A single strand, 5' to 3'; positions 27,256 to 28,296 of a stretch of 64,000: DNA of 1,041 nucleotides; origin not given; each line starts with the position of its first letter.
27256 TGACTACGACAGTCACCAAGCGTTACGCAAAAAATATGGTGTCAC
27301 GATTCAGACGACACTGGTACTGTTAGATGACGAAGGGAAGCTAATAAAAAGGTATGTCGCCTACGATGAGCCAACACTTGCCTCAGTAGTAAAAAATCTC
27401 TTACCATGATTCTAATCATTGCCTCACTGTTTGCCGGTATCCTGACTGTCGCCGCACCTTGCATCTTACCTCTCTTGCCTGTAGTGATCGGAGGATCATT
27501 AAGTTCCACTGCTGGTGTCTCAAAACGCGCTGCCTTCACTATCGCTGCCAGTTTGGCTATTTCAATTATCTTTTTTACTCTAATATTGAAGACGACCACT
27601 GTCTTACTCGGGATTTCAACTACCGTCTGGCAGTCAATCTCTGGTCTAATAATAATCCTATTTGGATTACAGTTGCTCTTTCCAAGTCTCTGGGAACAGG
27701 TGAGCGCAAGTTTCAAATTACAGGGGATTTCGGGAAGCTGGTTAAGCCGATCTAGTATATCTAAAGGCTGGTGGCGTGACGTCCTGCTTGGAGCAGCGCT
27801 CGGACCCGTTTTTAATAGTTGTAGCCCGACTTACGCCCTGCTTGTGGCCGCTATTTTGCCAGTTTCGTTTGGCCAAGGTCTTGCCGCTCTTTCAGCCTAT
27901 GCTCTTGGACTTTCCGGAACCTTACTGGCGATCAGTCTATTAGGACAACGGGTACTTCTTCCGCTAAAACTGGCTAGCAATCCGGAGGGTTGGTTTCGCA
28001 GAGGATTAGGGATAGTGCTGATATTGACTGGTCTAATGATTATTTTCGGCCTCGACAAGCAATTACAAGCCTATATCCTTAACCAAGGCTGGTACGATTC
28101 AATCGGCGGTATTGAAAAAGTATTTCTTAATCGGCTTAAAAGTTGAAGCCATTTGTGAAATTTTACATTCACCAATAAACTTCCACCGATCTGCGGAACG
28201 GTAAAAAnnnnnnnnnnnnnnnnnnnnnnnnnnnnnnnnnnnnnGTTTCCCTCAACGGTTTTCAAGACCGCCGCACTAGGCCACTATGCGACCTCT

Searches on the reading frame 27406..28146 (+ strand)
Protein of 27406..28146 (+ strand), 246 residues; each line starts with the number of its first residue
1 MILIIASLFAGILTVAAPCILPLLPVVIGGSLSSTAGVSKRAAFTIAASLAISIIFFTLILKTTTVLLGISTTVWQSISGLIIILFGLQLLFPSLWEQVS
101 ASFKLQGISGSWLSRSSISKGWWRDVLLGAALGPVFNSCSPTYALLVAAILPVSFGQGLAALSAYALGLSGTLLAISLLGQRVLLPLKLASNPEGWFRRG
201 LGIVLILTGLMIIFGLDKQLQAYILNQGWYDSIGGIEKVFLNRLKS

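Call 8: search_protein_families(library=pfam, proteins=[window:27406-28146:+], max_evalue=0.001)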
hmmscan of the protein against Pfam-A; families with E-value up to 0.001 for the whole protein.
window:27406-28146:+ (246 aa): 1 family
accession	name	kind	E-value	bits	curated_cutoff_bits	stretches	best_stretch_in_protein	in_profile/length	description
PF13386.12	DsbD_2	-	7.3e-05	23.2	24.9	1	10-210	5-198/199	Cytochrome C biogenesis protein transmembrane region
